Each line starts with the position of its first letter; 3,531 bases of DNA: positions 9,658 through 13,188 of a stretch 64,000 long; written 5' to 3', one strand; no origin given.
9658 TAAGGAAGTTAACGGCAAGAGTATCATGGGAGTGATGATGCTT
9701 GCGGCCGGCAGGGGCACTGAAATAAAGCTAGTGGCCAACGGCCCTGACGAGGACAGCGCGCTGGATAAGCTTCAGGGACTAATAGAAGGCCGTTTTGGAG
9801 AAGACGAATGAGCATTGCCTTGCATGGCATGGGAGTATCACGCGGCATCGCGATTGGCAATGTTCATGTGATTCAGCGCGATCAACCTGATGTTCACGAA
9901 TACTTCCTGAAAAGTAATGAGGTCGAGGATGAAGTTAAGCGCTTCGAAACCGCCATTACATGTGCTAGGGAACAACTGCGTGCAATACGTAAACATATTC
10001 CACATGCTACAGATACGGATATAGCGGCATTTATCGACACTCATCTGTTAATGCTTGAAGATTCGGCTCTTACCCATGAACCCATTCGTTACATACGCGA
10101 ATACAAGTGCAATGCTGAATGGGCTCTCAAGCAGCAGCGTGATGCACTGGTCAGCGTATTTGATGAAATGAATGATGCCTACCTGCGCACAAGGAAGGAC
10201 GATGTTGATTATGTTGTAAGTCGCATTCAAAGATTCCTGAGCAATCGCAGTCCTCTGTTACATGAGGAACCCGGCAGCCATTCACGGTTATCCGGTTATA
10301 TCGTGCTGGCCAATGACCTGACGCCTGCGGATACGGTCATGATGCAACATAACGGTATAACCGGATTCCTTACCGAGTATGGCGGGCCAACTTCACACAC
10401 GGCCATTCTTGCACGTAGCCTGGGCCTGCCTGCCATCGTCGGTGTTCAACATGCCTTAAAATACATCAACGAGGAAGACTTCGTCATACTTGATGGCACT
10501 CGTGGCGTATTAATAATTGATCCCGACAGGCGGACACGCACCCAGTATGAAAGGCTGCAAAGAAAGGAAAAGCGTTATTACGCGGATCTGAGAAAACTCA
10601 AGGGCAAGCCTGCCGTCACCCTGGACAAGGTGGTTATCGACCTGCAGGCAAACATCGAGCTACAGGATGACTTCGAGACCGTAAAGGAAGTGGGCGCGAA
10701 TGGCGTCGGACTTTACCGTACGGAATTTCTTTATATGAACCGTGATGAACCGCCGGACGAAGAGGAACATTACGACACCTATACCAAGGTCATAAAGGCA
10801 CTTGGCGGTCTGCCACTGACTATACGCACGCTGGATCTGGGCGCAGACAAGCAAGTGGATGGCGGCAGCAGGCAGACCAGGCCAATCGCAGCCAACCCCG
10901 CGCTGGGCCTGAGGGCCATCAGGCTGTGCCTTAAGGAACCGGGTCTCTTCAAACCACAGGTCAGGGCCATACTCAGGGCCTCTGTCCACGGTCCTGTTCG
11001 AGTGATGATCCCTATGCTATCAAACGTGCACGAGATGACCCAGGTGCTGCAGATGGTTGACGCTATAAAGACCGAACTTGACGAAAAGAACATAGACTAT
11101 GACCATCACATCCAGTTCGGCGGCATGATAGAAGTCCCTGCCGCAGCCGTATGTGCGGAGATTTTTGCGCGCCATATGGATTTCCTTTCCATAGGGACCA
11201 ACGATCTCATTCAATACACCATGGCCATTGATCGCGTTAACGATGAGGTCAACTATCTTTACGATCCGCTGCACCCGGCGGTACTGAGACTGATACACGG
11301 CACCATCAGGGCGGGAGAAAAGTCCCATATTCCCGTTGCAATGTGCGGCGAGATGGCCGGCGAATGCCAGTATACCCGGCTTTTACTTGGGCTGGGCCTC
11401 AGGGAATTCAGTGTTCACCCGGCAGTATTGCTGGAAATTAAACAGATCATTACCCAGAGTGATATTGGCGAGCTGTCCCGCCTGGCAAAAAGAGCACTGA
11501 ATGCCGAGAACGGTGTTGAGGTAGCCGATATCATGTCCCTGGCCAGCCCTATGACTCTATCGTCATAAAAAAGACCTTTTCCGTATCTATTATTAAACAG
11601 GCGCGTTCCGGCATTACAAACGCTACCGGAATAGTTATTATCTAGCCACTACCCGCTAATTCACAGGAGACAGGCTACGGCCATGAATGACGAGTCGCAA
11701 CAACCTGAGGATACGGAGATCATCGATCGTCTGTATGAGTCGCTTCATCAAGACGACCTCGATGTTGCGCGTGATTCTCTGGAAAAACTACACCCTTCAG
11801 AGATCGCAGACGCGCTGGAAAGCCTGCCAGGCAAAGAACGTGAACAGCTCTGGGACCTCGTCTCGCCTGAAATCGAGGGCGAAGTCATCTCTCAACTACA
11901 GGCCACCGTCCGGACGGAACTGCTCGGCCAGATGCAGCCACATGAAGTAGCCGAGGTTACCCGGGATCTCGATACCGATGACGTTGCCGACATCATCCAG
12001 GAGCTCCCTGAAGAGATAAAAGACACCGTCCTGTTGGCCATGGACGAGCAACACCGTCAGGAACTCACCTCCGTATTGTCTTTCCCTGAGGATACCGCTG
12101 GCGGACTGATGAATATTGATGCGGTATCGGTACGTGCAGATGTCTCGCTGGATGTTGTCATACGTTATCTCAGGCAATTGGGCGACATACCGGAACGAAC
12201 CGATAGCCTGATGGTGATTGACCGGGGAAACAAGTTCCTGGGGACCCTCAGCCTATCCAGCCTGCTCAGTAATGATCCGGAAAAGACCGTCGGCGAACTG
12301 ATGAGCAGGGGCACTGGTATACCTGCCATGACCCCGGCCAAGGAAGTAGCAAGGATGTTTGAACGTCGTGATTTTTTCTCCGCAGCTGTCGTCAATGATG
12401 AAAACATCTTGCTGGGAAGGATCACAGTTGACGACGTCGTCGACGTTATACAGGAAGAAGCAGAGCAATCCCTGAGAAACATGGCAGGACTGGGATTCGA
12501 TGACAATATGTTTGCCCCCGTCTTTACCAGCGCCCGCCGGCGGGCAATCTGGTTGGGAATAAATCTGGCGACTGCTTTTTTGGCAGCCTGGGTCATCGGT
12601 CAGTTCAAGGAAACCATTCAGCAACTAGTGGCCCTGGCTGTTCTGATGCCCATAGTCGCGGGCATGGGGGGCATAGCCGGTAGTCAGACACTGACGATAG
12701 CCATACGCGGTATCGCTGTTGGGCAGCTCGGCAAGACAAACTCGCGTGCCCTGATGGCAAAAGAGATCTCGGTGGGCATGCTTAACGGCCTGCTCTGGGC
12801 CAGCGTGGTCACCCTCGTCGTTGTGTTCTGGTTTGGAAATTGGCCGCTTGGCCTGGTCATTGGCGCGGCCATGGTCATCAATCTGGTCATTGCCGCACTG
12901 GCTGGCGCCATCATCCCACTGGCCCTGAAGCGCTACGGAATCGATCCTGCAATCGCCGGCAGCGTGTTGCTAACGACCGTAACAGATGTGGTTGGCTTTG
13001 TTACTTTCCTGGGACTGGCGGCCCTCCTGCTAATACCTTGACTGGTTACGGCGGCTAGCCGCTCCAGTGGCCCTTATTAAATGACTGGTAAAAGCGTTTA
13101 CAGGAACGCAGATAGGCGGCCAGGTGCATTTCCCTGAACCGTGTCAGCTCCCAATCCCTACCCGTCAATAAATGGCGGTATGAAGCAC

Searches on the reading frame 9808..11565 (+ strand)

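Call 43: search_protein_families(library=pfam, proteins=[window:9808-11565:+], max_evalue=0.0001)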
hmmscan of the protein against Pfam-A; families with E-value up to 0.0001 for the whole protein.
window:9808-11565:+ (586 aa): 3 families
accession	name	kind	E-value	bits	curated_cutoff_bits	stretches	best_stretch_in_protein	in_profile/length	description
PF02896.24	PEP-utilizers_C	-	6.9e-105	350.8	22.8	1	261-552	4-292/293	PEP-utilising enzyme, PEP-binding domain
PF05524.18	PEP-utilisers_N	-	9e-32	110.2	24.4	1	6-129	1-121/121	PEP-utilising enzyme, N-terminal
PF00391.29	PEP-utilizers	-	8.5e-24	83.4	23.1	1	163-233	4-72/72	PEP-utilising enzyme, mobile domain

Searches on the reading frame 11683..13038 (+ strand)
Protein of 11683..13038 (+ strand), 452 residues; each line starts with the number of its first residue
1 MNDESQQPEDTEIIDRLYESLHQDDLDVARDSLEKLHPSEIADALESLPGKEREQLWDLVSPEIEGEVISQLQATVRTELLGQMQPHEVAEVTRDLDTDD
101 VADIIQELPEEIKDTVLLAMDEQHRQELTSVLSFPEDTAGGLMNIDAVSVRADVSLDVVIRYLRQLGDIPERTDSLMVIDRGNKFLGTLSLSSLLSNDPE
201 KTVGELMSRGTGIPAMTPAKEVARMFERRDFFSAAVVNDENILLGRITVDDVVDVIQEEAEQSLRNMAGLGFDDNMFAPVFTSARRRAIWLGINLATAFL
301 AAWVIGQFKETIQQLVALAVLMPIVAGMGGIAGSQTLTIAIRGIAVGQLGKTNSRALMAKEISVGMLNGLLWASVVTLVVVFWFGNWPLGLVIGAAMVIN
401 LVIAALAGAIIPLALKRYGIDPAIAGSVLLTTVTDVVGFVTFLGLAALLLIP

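Call 43: search_protein_families(library=pfam, proteins=[window:11683-13038:+], max_evalue=0.0001)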
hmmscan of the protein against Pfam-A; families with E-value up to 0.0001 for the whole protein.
window:11683-13038:+ (452 aa): 3 families
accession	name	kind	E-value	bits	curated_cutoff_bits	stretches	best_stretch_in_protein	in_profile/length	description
PF01769.21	MgtE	-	1.5e-33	116.1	27.6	1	322-445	1-125/125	Divalent cation transporter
PF03448.22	MgtE_N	-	1.1e-27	96.9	25.9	1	36-137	1-102/102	MgtE intracellular N domain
PF00571.33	CBS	-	9e-11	42.4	24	1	203-257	1-56/57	CBS domain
